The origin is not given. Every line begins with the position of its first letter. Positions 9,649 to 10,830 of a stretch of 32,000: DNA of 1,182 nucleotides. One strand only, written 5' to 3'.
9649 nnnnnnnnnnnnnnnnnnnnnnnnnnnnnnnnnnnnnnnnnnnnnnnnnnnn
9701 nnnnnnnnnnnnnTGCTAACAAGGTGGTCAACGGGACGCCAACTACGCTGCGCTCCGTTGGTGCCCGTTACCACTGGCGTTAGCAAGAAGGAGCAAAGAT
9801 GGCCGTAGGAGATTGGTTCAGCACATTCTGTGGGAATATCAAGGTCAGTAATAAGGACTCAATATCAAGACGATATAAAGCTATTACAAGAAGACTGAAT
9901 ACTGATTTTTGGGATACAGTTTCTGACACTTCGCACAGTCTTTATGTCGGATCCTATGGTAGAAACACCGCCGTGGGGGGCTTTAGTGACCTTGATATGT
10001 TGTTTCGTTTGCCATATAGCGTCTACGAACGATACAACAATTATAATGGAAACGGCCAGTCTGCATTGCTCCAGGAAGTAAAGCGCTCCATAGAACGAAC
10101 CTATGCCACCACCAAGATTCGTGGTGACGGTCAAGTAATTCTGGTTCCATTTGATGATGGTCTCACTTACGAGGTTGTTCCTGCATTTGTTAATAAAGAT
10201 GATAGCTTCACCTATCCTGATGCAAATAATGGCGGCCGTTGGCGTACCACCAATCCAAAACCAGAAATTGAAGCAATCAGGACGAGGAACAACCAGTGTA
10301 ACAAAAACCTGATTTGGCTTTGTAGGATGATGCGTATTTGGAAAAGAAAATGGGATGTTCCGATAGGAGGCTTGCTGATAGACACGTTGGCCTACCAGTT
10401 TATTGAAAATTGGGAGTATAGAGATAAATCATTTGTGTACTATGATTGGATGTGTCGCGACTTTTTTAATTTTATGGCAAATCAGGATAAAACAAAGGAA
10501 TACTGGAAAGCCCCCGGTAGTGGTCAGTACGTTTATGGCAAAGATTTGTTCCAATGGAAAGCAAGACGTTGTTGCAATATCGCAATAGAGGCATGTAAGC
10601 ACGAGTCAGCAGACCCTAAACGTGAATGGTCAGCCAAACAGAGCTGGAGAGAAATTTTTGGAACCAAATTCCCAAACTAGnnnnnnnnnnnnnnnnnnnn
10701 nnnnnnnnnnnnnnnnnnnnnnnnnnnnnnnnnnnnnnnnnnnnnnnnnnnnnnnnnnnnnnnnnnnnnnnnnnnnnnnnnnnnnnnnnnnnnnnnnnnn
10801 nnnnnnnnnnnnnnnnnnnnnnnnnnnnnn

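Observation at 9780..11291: Minimal CBASS-like pair (CD-NTase/SMODS + SLATT 2TM effector) packaged as one 1.5-kb integron cassette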

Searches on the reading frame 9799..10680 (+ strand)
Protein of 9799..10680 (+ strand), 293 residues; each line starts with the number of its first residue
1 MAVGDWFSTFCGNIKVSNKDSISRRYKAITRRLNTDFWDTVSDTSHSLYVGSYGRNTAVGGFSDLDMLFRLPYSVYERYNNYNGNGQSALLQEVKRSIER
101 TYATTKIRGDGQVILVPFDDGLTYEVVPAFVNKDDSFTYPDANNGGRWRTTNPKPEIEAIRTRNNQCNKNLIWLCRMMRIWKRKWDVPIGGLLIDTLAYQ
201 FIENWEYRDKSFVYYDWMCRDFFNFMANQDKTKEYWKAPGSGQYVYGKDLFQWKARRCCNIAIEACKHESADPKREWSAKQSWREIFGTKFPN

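Call 3: search_protein_families(library=pfam, proteins=[window:9799-10680:+], max_evalue=0.01)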
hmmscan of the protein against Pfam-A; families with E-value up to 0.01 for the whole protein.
window:9799-10680:+ (293 aa): 1 family
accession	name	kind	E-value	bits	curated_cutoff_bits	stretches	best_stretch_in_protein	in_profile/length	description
PF18144.7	SMODS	-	2.5e-57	194.1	26.5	1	1-164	1-164/164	Second Messenger Oligonucleotide or Dinucleotide Synthetase domain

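Call 4: search_protein_families(library=padloc, proteins=[window:9799-10680:+], max_evalue=0.01)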
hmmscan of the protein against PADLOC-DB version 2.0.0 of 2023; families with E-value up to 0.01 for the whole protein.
window:9799-10680:+ (293 aa): 24 families
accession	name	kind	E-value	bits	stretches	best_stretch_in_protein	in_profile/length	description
PDLC00786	Cyclase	-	7.8e-147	486.3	1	1-293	1-293/293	oligonucleotide-cyclase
PDLC00796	Cyclase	-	1.9e-105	351.7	1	1-293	1-286/432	oligonucleotide-cyclase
PDLC00792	Cyclase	-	1e-83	278.4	1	1-236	1-236/236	oligonucleotide-cyclase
PDLC00814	Cyclase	-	8.5e-83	276.1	1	3-292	5-291/295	oligonucleotide-cyclase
PDLC00771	Cyclase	-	3.7e-70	234.3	1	13-248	11-256/271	oligonucleotide-cyclase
PDLC00804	Cyclase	-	5e-59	198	1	22-245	2-239/256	oligonucleotide-cyclase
PDLC00823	Cyclase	-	2e-39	133.9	1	3-293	5-283/285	oligonucleotide-cyclase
PDLC00809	Cyclase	-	5.1e-26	90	1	3-292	4-293/295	oligonucleotide-cyclase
PDLC00805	Cyclase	-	1.4e-25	88.4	1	13-229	35-249/314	oligonucleotide-cyclase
PDLC00776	Cyclase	-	5e-22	76.6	1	4-292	6-284/287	oligonucleotide-cyclase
PDLC00802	Cyclase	-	3.8e-16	57.2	1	102-293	135-330/332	oligonucleotide-cyclase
PDLC00769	Cyclase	-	1.9e-14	51.7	1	14-190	16-184/261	oligonucleotide-cyclase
PDLC00818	Cyclase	-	3.4e-14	51.1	1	119-292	129-293/322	oligonucleotide-cyclase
PDLC00810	Cyclase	-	3.9e-12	44.3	1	46-288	48-293/335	oligonucleotide-cyclase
PDLC00820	Cyclase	-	3.5e-11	40.9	1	9-292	9-276/324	oligonucleotide-cyclase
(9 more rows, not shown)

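Call 5: search_protein_families(library=ncbifam, proteins=[window:9799-10680:+], max_evalue=0.01)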
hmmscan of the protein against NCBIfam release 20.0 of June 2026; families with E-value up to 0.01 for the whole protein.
window:9799-10680:+ (293 aa): 3 families
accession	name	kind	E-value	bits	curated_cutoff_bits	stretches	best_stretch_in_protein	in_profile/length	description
NF041117.1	CBASS_cyclase_b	equivalog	6.6e-33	114.5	200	1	17-245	13-228/275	CBASS oligonucleotide cyclase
NF041116.1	CBASS_cyclase_a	equivalog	5e-08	32.4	200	1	15-228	15-233/317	CBASS oligonucleotide cyclase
TIGR03671.1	cca_archaeal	equivalog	0.0087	14.9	281.3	0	23-104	20-100/410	CCA tRNA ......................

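Call 12: find_encoding_contigs(protein=window:9799-10680:+, flank=10000, max_places=10)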
Protein window:9799-10680:+ (293 aa): 4 contigs read that carry it; 3 places shown.
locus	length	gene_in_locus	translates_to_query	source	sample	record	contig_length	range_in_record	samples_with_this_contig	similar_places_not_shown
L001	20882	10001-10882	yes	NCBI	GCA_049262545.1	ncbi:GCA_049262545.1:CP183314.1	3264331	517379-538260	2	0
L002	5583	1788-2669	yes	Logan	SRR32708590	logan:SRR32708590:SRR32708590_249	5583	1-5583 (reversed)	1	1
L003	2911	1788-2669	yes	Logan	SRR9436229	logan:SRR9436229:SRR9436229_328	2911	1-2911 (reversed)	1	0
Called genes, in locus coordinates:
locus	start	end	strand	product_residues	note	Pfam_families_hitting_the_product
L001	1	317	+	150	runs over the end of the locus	PF22811:Zn_ribbon_NrdR, PF03477:ATP-cone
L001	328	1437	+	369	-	PF00383:dCMP_cyt_deam_1, PF14437:MafB19-deam (weak), PF01872:RibD_C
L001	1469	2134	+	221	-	PF00677:Lum_binding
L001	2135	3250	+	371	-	PF00926:DHBP_synthase, PF00925:GTP_cyclohydro2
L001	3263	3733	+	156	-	PF00885:DMRL_synthase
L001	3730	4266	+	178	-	PF01029:NusB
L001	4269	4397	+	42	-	-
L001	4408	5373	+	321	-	PF00586:AIRS, PF02769:AIRS_C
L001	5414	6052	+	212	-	PF13489:Methyltransf_23, PF13847:Methyltransf_31, PF08241:Methyltransf_11, PF08242:Methyltransf_12, PF13649:Methyltransf_25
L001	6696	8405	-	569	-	PF00589:Phage_integrase, PF13007:LZ_Tnp_IS66, PF13005:zf-IS66, PF03050:DDE_Tnp_IS66, PF13817:DDE_Tnp_IS66_C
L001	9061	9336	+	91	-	-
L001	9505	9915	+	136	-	-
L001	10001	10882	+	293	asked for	PF18144:SMODS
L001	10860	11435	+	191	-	PF18186:SLATT_4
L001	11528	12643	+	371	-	PF12686:DUF3800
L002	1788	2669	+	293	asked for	PF18144:SMODS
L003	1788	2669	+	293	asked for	PF18144:SMODS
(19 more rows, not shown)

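Call 13: search_solved_structures(query=window:9799-10677:+, max_evalue=0.01, show_alignments=3)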
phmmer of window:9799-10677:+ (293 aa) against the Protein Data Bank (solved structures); distinct sequences matched with E-value up to 0.01: 4.
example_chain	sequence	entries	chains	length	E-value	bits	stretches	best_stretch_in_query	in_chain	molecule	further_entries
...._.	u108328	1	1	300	1.1e-09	41.5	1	24-292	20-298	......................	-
6p82_A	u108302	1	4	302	1.1e-09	41.5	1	24-292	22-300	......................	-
6p8j_C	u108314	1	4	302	2.7e-08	36.9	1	24-292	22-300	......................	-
9ntn_G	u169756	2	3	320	0.0035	20.1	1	41-179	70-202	CdnD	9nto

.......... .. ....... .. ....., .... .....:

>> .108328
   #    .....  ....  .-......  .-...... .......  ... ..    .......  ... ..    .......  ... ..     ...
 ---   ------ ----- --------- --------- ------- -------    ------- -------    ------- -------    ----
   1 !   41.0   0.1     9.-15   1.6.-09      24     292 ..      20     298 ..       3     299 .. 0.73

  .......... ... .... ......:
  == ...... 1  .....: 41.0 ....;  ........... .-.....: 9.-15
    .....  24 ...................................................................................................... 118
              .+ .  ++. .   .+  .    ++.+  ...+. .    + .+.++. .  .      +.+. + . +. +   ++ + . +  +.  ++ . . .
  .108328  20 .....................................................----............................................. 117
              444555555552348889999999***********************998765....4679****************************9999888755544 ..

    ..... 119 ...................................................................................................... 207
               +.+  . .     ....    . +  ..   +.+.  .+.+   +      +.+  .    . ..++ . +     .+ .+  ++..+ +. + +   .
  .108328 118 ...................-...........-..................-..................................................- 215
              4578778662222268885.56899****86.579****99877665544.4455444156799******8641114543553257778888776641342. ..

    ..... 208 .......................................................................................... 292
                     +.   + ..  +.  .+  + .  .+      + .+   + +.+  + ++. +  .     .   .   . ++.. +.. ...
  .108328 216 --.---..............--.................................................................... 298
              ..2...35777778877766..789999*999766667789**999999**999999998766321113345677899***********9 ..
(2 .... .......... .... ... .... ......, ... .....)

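Call 14: find_homologous_proteins(query=window:9799-10677:+, max_evalue=1e-10)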
Query window:9799-10677:+ (293 aa): 5922 proteins with E <= 1e-10 among 6141 candidates; the best 120 are listed.
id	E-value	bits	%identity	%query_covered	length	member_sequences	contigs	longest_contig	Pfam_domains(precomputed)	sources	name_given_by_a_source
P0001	1.8e-203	693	99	100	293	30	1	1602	PF18144.8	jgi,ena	-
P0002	2.3e-199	679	97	100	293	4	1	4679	PF18144.8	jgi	jgi:hypothetical protein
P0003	7.6e-179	612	84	100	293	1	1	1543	PF18144.8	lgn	-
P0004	1.3e-178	611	84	100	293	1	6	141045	PF18144.8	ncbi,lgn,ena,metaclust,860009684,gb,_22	metaclust:\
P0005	2.7e-178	610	84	100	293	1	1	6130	PF18144.8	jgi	-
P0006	3.2e-177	607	83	100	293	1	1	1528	PF18144.8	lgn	-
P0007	1.5e-175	601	82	100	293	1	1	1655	PF18144.8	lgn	-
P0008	2.5e-174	597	83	100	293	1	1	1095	PF18144.8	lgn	-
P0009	8.1e-172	589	82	100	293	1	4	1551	PF18144.8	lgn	-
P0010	1.3e-170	585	81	100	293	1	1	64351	PF18144.8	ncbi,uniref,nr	ncbi:SMODS domain-containing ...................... [Nitrincola nitratireducens]|uniref:Nucleotidylt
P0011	4.1e-170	583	82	100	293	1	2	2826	PF18144.8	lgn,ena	-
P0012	9.7e-170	582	80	100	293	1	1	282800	PF18144.8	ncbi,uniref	ncbi:SMODS domain-containing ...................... [Wenzhouxiangella sp. EGI_FJ10305]|uniref:SMODS 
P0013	5.8e-169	580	82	100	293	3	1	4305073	PF18144.8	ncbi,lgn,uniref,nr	ncbi:SMODS domain-containing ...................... [Marinobacter shengliensis]|uniref:SMODS domain-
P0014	3.7e-168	577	79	100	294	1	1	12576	PF18144.8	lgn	-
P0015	2.2e-163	561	79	100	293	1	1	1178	PF18144.8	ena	-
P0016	1.5e-161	555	77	100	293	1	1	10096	PF18144.8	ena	-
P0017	1.7e-161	555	78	100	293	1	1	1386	PF18144.8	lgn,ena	-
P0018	8.2e-161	553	78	100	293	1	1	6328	PF18144.8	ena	-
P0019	8.5e-161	553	77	100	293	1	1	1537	PF18144.8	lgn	-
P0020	1.4e-160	552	77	100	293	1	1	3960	PF18144.8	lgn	-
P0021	2.2e-160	551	77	100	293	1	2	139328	PF18144.8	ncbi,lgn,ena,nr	ncbi:MAG: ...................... [Gemmatimonadetes bacterium]|nr:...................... [Gemmatimona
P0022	4.1e-160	550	76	100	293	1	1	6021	PF18144.8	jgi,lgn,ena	-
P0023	8.7e-160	549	77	100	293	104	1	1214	PF18144.8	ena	-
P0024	1.5e-159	549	78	100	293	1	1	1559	PF18144.8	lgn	-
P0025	2.1e-159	548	76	100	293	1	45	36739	PF18144.8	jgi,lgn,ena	jgi:hypothetical protein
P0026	2.7e-159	548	76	100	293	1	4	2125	PF18144.8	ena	-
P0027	3.3e-159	547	77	100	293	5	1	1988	PF18144.8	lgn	-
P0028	2.2e-158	545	77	100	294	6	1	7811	PF18144.8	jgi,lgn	jgi:hypothetical protein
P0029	3.4e-158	544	76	100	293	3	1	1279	PF18144.8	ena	-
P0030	3.6e-158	544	75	100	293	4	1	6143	PF18144.8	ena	-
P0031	4.7e-158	544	77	100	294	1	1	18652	PF18144.8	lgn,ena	-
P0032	4.9e-158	544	76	100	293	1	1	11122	PF18144.8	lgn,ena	-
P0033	5.4e-158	544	75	100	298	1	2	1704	PF18144.8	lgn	-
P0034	6.5e-158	543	76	100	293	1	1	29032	PF18144.8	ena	-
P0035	7.9e-158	543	76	100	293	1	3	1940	PF18144.8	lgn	-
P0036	8.0e-158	543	75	100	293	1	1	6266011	PF18144.8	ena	-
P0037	9.3e-158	543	75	100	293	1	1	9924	PF18144.8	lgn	-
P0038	1.1e-157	543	76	100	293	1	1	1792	PF18144.8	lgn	-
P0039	4.6e-157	540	76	100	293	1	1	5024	PF18144.8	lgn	-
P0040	4.7e-157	540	74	100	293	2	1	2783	PF18144.8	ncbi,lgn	ncbi:MAG: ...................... [Deltaproteobacteria bacterium]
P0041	6.2e-157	540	76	100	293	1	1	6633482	PF18144.8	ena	-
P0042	6.7e-157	540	76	100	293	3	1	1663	PF18144.8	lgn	-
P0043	8.0e-157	540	76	100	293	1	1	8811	PF18144.8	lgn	-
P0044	8.4e-157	540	74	100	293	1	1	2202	PF18144.8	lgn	-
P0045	9.7e-157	539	74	100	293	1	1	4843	PF18144.8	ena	-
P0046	1.5e-156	539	75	100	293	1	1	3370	PF18144.8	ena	-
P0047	1.5e-156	539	76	100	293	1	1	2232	PF18144.8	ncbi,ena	-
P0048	1.7e-156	539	75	100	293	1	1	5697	PF18144.8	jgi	-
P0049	2.1e-156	538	76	100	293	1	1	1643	PF18144.8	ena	-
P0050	2.5e-156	538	76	100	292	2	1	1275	PF18144.8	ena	-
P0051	3.7e-156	537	74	100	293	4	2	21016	PF18144.8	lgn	-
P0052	4.4e-156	537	75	100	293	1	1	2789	PF18144.8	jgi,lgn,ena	-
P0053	4.6e-156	537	76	100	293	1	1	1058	PF18144.8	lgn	-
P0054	4.6e-156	537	74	100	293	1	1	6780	PF18144.8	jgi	jgi:hypothetical protein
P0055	4.7e-156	537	74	100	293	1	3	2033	PF18144.8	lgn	-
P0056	5.9e-156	537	76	100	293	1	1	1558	PF18144.8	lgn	-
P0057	7.0e-156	537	74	100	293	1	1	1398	PF18144.8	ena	-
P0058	7.7e-156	536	75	100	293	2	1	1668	PF18144.8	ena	-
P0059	1.1e-155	536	75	100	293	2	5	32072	PF18144.8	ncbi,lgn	-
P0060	1.1e-155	536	76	100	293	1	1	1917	PF18144.8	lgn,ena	-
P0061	1.3e-155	536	76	100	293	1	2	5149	PF18144.8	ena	-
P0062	1.4e-155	536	74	100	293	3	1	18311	PF18144.8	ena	-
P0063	1.5e-155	536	75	100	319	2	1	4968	PF18144.8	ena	-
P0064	1.5e-155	535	74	100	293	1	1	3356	PF18144.8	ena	-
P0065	1.8e-155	535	75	100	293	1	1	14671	PF18144.8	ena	-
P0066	1.8e-155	535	75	100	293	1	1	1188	PF18144.8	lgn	-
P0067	2.0e-155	535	75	100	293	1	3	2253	PF18144.8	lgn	-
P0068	2.0e-155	535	75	100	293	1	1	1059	PF18144.8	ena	-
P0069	2.5e-155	535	75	100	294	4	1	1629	PF18144.8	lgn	-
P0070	2.7e-155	535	75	100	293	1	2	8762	PF18144.8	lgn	-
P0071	2.8e-155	535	75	100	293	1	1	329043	PF18144.8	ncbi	-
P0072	2.8e-155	535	75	100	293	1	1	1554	PF18144.8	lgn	-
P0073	2.8e-155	535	75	100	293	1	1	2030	PF18144.8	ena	-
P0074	3.0e-155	534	74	100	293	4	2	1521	PF18144.8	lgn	-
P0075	3.3e-155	534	76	100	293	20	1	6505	PF18144.8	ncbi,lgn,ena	-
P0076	3.4e-155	534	75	100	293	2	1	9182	PF18144.8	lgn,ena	-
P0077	3.9e-155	534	75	100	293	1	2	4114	PF18144.8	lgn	-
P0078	3.9e-155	534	75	100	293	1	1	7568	PF18144.8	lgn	-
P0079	3.9e-155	534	74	100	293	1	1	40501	PF18144.8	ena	-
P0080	4.0e-155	534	76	100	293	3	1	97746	PF18144.8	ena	-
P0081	4.6e-155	534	75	100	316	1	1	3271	PF18144.8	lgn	-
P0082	5.3e-155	534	75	100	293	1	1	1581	PF18144.8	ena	-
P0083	5.6e-155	534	75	100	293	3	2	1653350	PF18144.8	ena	-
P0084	5.7e-155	534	75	100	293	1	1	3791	PF18144.8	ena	-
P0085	6.9e-155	533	75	100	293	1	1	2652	PF18144.8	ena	-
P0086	7.2e-155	533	75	100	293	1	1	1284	PF18144.8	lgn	-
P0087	7.4e-155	533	75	100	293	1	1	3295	PF18144.8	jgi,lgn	-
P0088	7.7e-155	533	75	100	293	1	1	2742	PF18144.8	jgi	jgi:hypothetical protein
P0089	7.7e-155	533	73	100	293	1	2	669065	PF18144.8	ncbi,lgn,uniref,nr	ncbi:SMODS domain-containing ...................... [Pseudomonas protegens]|uniref:Nucleotidyltransf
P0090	8.1e-155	533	75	100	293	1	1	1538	PF18144.8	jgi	-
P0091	8.2e-155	533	75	100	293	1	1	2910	PF18144.8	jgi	-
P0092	8.4e-155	533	73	100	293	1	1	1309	PF18144.8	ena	-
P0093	8.6e-155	533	74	100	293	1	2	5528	PF18144.8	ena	-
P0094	8.9e-155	533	75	100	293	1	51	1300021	PF18144.8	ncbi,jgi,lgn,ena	ncbi:MAG TPA: hypothetical protein VIO61_01505 [Anaerolineaceae bacterium]|jgi:hypothetical protein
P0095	9.1e-155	533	75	100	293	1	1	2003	PF18144.8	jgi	-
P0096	9.6e-155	533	75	100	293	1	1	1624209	PF18144.8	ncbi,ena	-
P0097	1.0e-154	533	75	100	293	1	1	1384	PF18144.8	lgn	-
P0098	1.1e-154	533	73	100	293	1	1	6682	PF18144.8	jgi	jgi:hypothetical protein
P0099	1.1e-154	533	75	100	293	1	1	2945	PF18144.8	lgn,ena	-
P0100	1.1e-154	533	73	100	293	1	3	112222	PF18144.8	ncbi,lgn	-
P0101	1.2e-154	532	74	100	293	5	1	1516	PF18144.8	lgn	-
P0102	1.3e-154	532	75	100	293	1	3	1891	PF18144.8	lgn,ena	-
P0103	1.3e-154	532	75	100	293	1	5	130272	PF18144.8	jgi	jgi:hypothetical protein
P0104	1.3e-154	532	75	100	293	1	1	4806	PF18144.8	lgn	-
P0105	1.4e-154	532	75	100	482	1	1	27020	PF01582.26,PF18144.8,PF13676.12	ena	-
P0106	1.4e-154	532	74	100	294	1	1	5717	PF18144.8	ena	-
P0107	1.5e-154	532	75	100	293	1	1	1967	PF18144.8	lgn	-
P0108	1.5e-154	532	75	100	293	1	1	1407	PF18144.8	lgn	-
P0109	1.6e-154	532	75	100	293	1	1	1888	PF18144.8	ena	-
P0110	1.8e-154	532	75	100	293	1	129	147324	PF18144.8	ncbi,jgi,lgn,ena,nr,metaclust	ncbi:MAG: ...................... [Anaerolineae bacterium UTCFX2]|jgi:hypothetical protein|nr:MAG: nu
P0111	1.8e-154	532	75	100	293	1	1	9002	PF18144.8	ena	-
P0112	1.8e-154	532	75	100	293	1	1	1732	PF18144.8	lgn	-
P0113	1.8e-154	532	74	100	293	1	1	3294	PF18144.8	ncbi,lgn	-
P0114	1.9e-154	532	74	100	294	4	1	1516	PF18144.8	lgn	-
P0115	1.9e-154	532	74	100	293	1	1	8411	PF18144.8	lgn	-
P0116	2.0e-154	532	75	100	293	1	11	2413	PF18144.8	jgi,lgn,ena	-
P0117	2.2e-154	532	75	100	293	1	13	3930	PF18144.8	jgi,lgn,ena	jgi:hypothetical protein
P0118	2.4e-154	532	75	100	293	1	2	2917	PF18144.8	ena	-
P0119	2.5e-154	531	75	100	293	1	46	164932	PF18144.8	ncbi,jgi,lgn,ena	jgi:hypothetical protein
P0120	2.6e-154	531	75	100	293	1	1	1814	PF18144.8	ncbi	ncbi:MAG: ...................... [Bacillota bacterium]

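Call 17: find_related_loci(query=window:9799-10677:+, collection=genome_contigs, flank=6000)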
Query window:9799-10677:+ (293 aa) in genome_contigs; peptide patterns used: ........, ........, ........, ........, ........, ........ (x = any residue, [..] = any of these).
41 stretches matched a pattern; 10 encode a relative of the query (tblastn E <= 1e-3); 10 distinct loci.
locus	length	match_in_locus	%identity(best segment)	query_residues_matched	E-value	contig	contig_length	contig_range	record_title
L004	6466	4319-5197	95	1-293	0e+0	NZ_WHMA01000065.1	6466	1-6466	Halomonas sp. NO4 Seq65, whole genome shotgun sequence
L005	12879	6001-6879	80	1-293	7e-171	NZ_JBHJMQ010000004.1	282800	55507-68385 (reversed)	Wenzhouxiangella sp. EGI_FJ10305 NODE_4_length_282800_cov_358.383462, whole genome shotgun sequence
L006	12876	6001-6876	68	1-292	2e-143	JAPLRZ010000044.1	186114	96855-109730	MAG: Methylococcales bacterium isolate LacPavin_0818_WC45_MAG_42_49 LacPavin_0818_WC45_scaffold_1033144, whole genome sh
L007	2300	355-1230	68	1-292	2e-149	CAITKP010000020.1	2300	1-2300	MAG: uncultured Campylobacterales bacterium isolate YR2_bin-0300 genome assembly, contig: bin-0300:020/107, whole genome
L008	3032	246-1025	72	1-260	1e-139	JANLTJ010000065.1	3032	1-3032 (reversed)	MAG: Betaproteobacteria bacterium isolate OTE_25_metabat_186 OTE_25_k141_2243523, whole genome shotgun sequence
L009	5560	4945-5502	94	1-184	1e-114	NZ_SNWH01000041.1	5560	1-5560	Halomonas ventosae strain 1_TX Ga0227259_141, whole genome shotgun sequence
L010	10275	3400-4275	55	1-292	3e-108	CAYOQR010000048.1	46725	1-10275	MAG TPA_asm: uncultured Rhodospirillaceae bacterium isolate SRP262948_co1_139 genome assembly, contig: NODE_724_length_4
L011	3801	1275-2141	49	1-291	1e-90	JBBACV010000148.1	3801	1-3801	MAG: Acholeplasmataceae bacterium isolate SO_2017_LW2_10 scaffold_51525_c1_LW138R_2017, whole genome shotgun sequence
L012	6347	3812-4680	67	1-293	3e-116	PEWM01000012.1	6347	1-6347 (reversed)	MAG: Deltaproteobacteria bacterium CG07_land_8_20_14_0_80_60_11 CG07_land_8_20_14_0.80_scaffold_9511_c, whole genome sho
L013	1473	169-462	96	196-293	1e-64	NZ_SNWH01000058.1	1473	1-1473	Halomonas ventosae strain 1_TX Ga0227259_158, whole genome shotgun sequence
